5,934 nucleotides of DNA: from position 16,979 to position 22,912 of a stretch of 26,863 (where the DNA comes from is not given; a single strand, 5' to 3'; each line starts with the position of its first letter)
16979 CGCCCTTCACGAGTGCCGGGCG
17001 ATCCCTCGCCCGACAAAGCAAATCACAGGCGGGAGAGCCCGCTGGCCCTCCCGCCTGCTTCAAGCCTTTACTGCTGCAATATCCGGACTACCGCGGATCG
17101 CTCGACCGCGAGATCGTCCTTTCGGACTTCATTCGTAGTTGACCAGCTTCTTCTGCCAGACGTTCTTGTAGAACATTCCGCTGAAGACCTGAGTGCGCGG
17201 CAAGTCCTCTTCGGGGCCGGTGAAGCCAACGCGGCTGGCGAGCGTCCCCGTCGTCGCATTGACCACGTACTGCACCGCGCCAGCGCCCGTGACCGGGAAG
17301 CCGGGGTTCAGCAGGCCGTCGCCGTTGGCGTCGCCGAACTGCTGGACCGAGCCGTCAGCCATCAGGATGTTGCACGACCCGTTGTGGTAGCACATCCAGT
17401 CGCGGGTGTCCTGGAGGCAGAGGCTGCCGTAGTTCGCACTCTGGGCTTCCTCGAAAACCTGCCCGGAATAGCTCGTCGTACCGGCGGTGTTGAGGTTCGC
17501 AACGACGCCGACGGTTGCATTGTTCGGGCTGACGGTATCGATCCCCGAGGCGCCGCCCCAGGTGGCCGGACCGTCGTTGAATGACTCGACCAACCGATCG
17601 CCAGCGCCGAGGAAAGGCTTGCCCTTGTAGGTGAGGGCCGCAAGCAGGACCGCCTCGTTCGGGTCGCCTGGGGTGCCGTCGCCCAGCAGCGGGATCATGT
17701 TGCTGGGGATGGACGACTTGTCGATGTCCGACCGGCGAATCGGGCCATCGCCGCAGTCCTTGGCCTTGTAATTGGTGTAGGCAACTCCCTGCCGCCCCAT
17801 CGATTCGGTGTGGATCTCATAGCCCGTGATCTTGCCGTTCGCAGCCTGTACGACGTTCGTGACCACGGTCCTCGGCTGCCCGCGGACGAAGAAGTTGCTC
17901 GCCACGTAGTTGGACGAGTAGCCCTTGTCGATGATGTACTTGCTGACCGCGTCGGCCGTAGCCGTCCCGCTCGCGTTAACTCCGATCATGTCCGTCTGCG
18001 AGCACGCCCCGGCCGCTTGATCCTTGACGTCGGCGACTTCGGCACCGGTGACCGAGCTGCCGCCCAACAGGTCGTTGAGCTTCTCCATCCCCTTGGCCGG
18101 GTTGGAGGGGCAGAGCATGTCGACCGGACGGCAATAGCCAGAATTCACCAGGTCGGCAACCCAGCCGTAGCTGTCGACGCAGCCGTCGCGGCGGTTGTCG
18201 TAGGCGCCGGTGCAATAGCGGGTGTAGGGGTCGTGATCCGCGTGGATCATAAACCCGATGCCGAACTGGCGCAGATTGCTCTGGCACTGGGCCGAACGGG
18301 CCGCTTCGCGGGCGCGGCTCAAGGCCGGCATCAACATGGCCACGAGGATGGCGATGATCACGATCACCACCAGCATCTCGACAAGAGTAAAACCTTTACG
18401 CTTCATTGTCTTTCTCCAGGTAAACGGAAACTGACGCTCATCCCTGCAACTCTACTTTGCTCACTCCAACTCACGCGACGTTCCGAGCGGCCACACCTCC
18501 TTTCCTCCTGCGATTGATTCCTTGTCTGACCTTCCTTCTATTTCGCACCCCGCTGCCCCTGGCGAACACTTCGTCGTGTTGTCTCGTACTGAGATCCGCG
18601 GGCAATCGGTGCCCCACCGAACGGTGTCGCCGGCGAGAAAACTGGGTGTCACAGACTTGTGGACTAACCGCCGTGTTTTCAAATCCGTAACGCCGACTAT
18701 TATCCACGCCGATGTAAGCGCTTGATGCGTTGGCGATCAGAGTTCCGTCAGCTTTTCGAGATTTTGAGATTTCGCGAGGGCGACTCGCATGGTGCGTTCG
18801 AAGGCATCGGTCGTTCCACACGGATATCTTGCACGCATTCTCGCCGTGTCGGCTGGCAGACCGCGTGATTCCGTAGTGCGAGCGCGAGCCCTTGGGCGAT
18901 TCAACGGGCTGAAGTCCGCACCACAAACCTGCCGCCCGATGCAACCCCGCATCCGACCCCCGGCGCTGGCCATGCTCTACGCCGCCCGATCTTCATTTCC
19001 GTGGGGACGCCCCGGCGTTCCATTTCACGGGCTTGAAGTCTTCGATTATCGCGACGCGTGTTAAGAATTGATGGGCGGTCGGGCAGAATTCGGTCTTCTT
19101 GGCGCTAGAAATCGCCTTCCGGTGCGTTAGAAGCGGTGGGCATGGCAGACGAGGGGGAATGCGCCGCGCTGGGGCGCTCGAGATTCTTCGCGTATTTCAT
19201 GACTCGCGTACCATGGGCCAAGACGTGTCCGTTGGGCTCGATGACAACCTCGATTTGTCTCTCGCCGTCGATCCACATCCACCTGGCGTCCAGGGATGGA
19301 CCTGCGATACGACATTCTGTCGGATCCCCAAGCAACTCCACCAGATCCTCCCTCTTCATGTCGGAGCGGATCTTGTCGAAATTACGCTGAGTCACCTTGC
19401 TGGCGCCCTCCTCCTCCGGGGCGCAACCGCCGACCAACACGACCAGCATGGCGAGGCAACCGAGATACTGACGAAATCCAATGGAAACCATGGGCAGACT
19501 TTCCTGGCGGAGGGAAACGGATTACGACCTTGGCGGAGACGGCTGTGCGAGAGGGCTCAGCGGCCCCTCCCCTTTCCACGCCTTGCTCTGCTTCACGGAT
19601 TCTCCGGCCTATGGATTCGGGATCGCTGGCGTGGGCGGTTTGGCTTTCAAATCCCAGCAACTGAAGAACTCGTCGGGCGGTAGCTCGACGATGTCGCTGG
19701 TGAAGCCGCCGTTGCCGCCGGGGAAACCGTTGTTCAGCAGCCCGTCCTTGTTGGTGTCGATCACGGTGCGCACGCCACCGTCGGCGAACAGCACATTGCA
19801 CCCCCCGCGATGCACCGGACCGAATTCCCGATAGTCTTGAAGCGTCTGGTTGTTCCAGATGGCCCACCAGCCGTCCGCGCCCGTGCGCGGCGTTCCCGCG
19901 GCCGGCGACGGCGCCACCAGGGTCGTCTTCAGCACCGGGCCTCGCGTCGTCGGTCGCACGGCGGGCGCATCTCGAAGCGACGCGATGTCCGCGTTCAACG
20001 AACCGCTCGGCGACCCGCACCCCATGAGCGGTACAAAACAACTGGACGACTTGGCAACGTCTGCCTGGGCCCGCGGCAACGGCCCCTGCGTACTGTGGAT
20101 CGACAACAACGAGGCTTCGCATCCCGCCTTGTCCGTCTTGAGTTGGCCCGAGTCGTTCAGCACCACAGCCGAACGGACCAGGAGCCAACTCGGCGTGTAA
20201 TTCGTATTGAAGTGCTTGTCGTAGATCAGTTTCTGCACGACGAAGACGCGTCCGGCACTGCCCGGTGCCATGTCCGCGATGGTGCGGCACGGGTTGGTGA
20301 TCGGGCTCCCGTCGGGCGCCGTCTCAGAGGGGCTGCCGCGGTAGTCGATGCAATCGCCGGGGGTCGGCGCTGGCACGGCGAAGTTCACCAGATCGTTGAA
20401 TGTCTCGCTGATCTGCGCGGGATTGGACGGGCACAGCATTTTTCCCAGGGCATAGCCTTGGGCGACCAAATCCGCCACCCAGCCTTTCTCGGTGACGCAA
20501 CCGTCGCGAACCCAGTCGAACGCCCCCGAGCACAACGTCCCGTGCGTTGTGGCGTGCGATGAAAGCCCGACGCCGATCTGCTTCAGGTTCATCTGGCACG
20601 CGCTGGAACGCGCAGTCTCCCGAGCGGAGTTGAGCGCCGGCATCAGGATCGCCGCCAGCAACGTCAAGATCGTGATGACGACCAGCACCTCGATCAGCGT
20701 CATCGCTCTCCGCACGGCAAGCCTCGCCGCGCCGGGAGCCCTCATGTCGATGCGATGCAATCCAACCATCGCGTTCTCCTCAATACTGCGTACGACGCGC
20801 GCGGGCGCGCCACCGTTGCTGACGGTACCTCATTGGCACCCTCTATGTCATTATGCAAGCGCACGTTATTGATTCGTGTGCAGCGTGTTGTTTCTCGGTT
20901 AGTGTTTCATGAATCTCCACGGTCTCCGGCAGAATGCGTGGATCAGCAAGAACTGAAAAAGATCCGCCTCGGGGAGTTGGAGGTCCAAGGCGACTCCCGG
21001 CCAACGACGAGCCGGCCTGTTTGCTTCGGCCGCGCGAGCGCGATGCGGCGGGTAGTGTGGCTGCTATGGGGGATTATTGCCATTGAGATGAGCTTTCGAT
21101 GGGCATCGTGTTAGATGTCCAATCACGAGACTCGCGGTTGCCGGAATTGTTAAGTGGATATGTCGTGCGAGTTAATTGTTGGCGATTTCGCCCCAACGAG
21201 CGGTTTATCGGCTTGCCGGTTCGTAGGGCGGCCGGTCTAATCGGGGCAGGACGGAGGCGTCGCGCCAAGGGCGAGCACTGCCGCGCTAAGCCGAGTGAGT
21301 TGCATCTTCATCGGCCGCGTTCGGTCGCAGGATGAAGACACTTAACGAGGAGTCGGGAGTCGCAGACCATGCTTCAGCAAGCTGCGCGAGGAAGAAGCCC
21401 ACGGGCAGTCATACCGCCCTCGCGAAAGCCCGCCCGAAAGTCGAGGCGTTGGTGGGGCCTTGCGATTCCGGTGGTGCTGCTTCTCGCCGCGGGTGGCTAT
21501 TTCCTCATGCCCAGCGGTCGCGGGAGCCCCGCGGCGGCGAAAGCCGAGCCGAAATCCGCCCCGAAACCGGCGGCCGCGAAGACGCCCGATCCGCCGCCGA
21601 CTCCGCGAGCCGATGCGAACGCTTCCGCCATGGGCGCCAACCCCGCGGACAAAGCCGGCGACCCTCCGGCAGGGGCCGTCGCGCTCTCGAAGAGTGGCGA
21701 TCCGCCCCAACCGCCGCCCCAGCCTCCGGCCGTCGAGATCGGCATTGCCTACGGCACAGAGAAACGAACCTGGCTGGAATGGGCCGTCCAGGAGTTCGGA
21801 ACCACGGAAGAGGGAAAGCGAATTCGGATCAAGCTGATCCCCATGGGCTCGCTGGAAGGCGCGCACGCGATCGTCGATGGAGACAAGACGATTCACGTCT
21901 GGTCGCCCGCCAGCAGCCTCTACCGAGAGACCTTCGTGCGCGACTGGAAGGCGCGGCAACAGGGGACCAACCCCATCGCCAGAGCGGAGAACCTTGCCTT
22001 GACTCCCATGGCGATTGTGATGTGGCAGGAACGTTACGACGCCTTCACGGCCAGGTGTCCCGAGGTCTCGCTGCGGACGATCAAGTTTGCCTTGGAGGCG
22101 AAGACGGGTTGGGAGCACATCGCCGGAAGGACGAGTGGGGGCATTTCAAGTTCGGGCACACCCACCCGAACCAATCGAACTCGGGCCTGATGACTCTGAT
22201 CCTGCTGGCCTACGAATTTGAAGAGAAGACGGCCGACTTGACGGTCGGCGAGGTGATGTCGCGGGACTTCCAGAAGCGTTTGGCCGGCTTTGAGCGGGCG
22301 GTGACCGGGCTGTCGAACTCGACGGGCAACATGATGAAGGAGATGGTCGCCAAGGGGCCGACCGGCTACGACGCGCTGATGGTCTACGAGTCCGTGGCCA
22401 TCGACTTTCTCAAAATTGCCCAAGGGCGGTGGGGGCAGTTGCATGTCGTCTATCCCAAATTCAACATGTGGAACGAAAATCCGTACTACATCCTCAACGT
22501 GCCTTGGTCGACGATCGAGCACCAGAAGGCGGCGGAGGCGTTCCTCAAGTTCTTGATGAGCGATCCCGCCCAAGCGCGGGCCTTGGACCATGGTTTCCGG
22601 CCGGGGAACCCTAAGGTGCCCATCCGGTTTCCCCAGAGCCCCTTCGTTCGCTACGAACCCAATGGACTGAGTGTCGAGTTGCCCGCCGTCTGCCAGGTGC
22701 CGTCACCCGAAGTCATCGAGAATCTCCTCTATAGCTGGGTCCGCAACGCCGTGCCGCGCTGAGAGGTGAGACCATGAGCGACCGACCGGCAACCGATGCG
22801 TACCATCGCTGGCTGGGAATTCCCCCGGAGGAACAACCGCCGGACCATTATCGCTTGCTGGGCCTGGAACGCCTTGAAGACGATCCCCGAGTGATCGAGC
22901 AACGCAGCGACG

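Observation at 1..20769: Candidate planctomycete pilin assembly and glycosylation/modification locus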

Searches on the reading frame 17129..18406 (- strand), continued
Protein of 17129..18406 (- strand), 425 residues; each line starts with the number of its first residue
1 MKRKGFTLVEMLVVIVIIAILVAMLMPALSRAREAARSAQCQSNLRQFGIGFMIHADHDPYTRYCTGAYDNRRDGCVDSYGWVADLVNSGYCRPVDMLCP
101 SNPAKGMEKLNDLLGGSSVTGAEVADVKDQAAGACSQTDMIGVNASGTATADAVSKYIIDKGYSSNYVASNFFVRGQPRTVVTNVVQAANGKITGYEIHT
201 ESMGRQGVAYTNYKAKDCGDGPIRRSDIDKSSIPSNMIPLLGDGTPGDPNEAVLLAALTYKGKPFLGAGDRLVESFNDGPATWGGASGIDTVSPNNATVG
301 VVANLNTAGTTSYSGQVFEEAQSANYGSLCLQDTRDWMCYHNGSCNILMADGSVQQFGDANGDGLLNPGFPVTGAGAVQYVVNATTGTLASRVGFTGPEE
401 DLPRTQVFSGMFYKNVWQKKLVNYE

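Call 40: find_encoding_contigs(protein=P0121, flank=10000, max_places=3)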
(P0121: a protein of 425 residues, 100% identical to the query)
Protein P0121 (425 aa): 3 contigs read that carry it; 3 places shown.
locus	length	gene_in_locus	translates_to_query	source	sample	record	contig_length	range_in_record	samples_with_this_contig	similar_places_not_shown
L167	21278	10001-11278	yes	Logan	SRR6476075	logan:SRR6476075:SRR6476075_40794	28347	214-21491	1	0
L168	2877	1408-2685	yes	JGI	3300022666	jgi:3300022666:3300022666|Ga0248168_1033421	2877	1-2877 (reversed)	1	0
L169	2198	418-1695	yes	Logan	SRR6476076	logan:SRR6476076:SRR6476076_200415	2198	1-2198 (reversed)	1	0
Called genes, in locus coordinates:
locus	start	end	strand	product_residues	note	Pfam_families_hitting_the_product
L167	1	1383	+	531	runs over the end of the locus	?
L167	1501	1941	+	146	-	PF13088:BNR_2 (weak)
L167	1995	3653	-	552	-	PF13719:Zn_ribbon_5 (faint)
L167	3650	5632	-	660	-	PF13531:SBP_bac_11, PF13416:SBP_bac_8 (weak)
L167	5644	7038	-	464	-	PF13531:SBP_bac_11, PF13416:SBP_bac_8 (weak)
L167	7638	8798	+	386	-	PF07596:SBP_bac_10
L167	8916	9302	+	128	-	-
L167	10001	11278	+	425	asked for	PF07963:N_methyl, PF07596:SBP_bac_10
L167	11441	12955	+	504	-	PF13431:TPR_17 (faint)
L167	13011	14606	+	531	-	PF07690:MFS_1 (faint)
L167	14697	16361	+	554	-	PF01564:Spermine_synth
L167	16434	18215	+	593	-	PF13432:TPR_16 (faint), PF13424:TPR_12 (faint), PF13181:TPR_8 (faint), PF13414:TPR_11 (weak), PF13431:TPR_17 (weak), PF00515:TPR_1, PF07719:TPR_2 (weak)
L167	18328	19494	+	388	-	PF07963:N_methyl, PF07596:SBP_bac_10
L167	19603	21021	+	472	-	PF01011:PQQ (faint), PF13360:PQQ_2, PF13570:Beta-prop_ACSF4 (faint)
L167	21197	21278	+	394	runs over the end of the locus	PF07610:DUF1573, PF22544:HYDIN_VesB_CFA65-like_Ig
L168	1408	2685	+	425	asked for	PF07963:N_methyl, PF07596:SBP_bac_10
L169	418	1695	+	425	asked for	PF07963:N_methyl, PF07596:SBP_bac_10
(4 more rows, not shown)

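Call 41: find_encoding_contigs(protein=P0122, flank=10000, max_places=3)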
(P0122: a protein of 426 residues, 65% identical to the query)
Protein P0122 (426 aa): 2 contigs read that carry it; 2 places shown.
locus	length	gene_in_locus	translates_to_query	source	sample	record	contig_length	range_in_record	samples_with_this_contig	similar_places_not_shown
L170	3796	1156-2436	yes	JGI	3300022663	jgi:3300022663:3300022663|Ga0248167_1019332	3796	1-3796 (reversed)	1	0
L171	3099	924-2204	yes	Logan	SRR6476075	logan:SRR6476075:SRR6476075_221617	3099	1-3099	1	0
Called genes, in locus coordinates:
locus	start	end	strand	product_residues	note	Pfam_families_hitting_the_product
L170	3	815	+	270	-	?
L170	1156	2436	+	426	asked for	PF07963:N_methyl, PF07596:SBP_bac_10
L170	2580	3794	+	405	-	?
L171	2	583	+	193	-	?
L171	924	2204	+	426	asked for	PF07963:N_methyl, PF07596:SBP_bac_10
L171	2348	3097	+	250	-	?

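Call 62: predict_structure(alignment_id=A4)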
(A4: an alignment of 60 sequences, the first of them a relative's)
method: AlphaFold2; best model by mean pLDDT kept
length: 425 residues; sequences in the alignment: 60
mean_pLDDT: 88.8   pTM: 0.88
mean pLDDT of the five models: 88.8, 88.3, 88.0, 87.6, 85.6
residues with pLDDT >= 90: 276; 70-90: 105; 50-70: 38; < 50: 6
segments of 3 or more residues with pLDDT < 50: 379-381
pLDDT, mean of each block of 10 residues (from residue 1): 72 95 94 96 98 97 97 95 98 98 97 88 88 84 70 96 98 92 94 92 75 88 93 94 95 96 97 96 87 87 89 85 72 96 97 97 93 61 53 85 93 77 62
secondary structure, 60 per line:
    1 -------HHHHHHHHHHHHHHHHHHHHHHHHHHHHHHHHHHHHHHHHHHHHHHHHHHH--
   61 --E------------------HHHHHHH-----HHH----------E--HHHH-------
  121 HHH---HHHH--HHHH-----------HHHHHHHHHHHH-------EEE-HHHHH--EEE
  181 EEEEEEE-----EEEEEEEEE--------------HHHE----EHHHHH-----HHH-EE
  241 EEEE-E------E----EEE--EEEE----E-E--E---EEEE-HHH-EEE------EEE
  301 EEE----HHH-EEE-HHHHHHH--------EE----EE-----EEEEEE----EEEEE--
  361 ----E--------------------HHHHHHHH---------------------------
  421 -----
elements in order: H8-58 H82-88 H110-113 H127-130 H133-136 H148-159 E167-169 H171-175 E178-187 E193-201 H225-229 E239-244 E258-260 E263-266 E280-283 E289-291 E298-303 E312-314 H316-322 E344-349 E354-358 H386-393

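Call 66: fold_search(model_id=the predicted structure, library=pdb)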
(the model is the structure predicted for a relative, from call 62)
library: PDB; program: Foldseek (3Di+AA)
matches with E <= 10: 166; with E <= 0.001: 0
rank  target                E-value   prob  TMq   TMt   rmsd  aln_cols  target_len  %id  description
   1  8h8a_A                3.7e-01  0.02  0.08  0.05  19.7       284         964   10  Type VI secretion system effector RhsP in its post-autoproteolysis and monomeric form (released 2023-01-18)
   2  9lvj_H                4.0e-01  0.02  0.07  0.10  22.9       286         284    9  Cryo-EM structure of Sestrin2 bound human GATOR2 complex (released 2025-08-13)
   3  9g41_A                8.1e-01  0.02  0.07  0.03  24.1       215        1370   11  Mouse Teneurin2 dimer variant A0B1 (released 2026-01-21)
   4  4fhm_A                8.6e-01  0.02  0.08  0.09  18.6       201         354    9  Nup37-Nup120(aa1-961) complex from Schizosaccharomyces pombe (released 2012-09-26)
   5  9lwf_H                1.5e+00  0.01  0.07  0.09  22.5       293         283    8  Cryo-EM structure of dual sensor bound GATOR2 complex (released 2025-08-13)
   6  4jhn_D                1.5e+00  0.01  0.06  0.08  21.4       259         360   10  The crystal structure of the RPGR RCC1-like domain (released 2013-04-17)
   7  1wlc                  1.7e+00  0.02  0.07  0.16  20.7       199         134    8  Congerin II Y16S/T88I double mutant (released 2005-06-07)
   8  8qja_B                1.7e+00  0.01  0.07  0.03  22.7       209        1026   12  T6SS-linked Rhs repeat protein - Advenella mimigardefordensis VgrG-Rhs core (released 2024-09-25)
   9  8f5p_C                1.9e+00  0.01  0.08  0.04  22.7       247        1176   10  Structure of Leishmania tarentolae IFT-A (state 2) (released 2022-12-21)
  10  7vfo_A                2.0e+00  0.01  0.05  0.05  23.3       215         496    9  Crystal structure of SdgB (Phosphate-binding form) (released 2021-11-24)
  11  3h7n_A                2.1e+00  0.01  0.08  0.05  22.1       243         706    9  Structure of Nup120 (released 2009-08-18)
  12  4f6a_A                2.2e+00  0.14  0.05  0.13   6.3        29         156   24  High-resolution x-ray Structure of the tetramutant of BH1408 protein from Bacillus halodurans, Northeast Structural Ge (released 2012-06-13)
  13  8smd_B                2.2e+00  0.05  0.05  0.16  15.8        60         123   18  Structure of Clostridium botulinum prophage Tad1 in complex with 1''-3' gcADPR (released 2023-11-22)
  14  7q97_A                2.2e+00  0.01  0.06  0.03  24.8       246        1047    9  Structure of the bacterial type VI secretion system effector RhsA. (released 2021-12-22)
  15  8dj7_C                2.2e+00  0.00  0.05  0.07  23.6       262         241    8  The complex structure between human IgG1 Fc and its high affinity receptor FcgRI H174R variant (released 2023-05-10)
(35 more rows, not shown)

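Call 70: search_protein_families(library=ncbifam, proteins=[window:17129-18406:-], max_evalue=0.001)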
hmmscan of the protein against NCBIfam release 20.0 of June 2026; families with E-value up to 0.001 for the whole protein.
window:17129-18406:- (425 aa): 12 families
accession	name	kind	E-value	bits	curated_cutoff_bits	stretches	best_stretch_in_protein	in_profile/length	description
NF040999.1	pilin_ComGC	equivalog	3.3e-09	36.8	75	1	4-42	2-40/84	competence type IV pilus major pilin ComGC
TIGR02532.1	IV_pilin_GFxxxE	domain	1.6e-07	30.8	16.3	1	3-25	1-23/24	prepilin-type N-terminal cleavage/methylation domain-containing protein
TIGR01710.1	typeII_sec_gspG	equivalog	2.6e-07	30.7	88.85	1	4-46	1-43/134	type II secretion system major pseudopilin GspG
NF041013.1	T4P_ComGE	equivalog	1.5e-06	28.2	49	1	3-38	3-38/83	competence type IV pilus minor pilin ComGE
TIGR01708.2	typeII_sec_gspH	equivalog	1.6e-06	28.2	80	1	4-40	2-35/169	type II secretion system minor pseudopilin GspH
NF007862.0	PRK10574.1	equivalog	3.9e-06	27.1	138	1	1-31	2-32/145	prepilin peptidase-dependent pilin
TIGR02596.1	TIGR02596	subfamily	4.3e-05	23.7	70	1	6-37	1-32/196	Verru_Chthon cassette protein D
TIGR04294.2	pre_pil_HX9DG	domain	4.5e-05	23.1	19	1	340-355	4-19/22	H-X9-DG-CTERM domain-containing protein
NF041775.1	typeIV_PilA_Myxo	equivalog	9.6e-05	22.4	400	1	3-47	10-54/214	type IV pilin protein PilA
NF007800.0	PRK10506.1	equivalog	0.00014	21.7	158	1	2-48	7-53/163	prepilin peptidase-dependent protein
NF040982.1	ComGD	equivalog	0.00027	21.4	70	1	4-31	2-29/139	competence type IV pilus minor pilin ComGD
NF041002.1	pilin_ComGF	equivalog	0.00092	19.5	80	0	4-36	2-34/139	competence type IV pilus minor pilin ComGF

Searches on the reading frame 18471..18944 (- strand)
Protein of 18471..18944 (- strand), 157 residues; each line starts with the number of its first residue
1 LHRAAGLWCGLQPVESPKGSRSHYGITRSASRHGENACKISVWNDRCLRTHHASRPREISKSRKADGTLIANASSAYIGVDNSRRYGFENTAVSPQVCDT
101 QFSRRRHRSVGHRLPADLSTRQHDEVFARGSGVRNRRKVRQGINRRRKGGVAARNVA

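Call 5: search_protein_families(library=pfam, proteins=[window:18471-18944:-], max_evalue=0.01)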
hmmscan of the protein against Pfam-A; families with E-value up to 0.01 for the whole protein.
window:18471-18944:- (157 aa): 0 families

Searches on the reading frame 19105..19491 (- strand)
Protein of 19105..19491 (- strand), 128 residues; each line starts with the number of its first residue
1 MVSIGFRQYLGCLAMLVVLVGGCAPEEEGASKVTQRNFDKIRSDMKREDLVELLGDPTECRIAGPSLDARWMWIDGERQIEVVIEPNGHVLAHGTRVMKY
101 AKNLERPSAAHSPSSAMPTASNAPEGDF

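Call 5: search_protein_families(library=pfam, proteins=[window:19105-19491:-], max_evalue=0.01)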
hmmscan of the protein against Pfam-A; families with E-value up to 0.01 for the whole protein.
window:19105-19491:- (128 aa): 0 families

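Call 33: search_protein_families(library=pfam, proteins=[window:19105-19491:-], max_evalue=10)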
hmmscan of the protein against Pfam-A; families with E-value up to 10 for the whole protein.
window:19105-19491:- (128 aa): 1 family
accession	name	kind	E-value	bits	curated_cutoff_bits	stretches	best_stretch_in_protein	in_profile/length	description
PF04355.18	BamE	-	0.1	12.8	23.2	1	33-59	4-30/71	Outer membrane protein assembly factor BamE domain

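Call 70: search_protein_families(library=ncbifam, proteins=[window:19105-19491:-], max_evalue=0.001)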
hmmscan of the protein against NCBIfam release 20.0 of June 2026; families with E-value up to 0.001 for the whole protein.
window:19105-19491:- (128 aa): 0 families

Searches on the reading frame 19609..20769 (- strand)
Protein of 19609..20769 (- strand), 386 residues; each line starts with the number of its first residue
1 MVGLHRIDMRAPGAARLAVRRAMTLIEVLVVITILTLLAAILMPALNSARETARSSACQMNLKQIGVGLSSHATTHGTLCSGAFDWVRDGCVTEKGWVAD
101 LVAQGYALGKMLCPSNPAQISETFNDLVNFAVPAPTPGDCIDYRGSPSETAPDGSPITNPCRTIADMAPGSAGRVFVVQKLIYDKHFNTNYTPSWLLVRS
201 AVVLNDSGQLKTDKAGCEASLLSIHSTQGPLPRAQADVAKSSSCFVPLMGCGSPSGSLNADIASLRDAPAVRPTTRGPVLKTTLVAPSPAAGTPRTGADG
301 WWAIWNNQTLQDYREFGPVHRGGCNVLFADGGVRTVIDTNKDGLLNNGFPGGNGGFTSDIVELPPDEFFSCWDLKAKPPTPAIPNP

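Call 5: search_protein_families(library=pfam, proteins=[window:19609-20769:-], max_evalue=0.01)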
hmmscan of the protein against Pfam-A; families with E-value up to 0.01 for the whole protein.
window:19609-20769:- (386 aa): 2 families
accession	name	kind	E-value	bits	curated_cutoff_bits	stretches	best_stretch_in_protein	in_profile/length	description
PF07596.16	SBP_bac_10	-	1.8e-16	61.4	23.3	2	48-100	2-55/268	Protein of unknown function (DUF1559)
PF07963.17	N_methyl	-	0.00021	21.2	21.2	1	20-43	4-27/27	Prokaryotic N-terminal methylation motif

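Call 70: search_protein_families(library=ncbifam, proteins=[window:19609-20769:-], max_evalue=0.001)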
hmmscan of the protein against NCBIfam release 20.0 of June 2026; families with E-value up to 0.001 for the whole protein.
window:19609-20769:- (386 aa): 4 families
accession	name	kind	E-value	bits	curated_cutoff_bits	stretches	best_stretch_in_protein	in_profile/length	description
TIGR01710.1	typeII_sec_gspG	equivalog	1.6e-06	28.2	88.85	1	22-69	2-49/134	type II secretion system major pseudopilin GspG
TIGR02532.1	IV_pilin_GFxxxE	domain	9.1e-05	22.1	16.3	1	20-42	1-23/24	prepilin-type N-terminal cleavage/methylation domain-containing protein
NF040999.1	pilin_ComGC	equivalog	0.0002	21.5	75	1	21-65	2-46/84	competence type IV pilus major pilin ComGC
NF041775.1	typeIV_PilA_Myxo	equivalog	0.00095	19.2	400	0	20-65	10-55/214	type IV pilin protein PilA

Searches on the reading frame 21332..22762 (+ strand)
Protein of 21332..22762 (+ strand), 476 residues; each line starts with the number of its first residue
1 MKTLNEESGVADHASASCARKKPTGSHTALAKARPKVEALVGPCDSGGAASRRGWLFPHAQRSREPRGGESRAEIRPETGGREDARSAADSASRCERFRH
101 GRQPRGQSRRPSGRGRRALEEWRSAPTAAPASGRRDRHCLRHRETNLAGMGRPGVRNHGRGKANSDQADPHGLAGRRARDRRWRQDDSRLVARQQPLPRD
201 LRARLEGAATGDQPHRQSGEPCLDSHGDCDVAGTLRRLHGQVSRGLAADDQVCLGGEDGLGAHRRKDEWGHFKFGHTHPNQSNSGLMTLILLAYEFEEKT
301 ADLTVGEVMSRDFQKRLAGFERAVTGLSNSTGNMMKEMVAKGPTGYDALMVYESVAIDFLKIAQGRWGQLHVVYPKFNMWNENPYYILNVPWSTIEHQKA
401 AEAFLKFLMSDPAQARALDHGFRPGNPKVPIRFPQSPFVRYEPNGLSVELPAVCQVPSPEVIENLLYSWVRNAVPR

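Call 5: search_protein_families(library=pfam, proteins=[window:21332-22762:+], max_evalue=0.01)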
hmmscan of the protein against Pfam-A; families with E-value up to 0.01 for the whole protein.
window:21332-22762:+ (476 aa): 2 families
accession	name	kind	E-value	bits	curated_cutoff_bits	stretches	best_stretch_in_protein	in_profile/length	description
PF13531.11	SBP_bac_11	-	9.1e-08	32.6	25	1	272-423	104-227/227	Bacterial extracellular solute-binding protein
PF13416.11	SBP_bac_8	-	7.7e-06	26.3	27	1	274-430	126-266/279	Bacterial extracellular solute-binding protein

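Call 70: search_protein_families(library=ncbifam, proteins=[window:21332-22762:+], max_evalue=0.001)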
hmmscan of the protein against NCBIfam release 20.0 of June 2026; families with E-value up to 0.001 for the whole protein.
window:21332-22762:+ (476 aa): 0 families
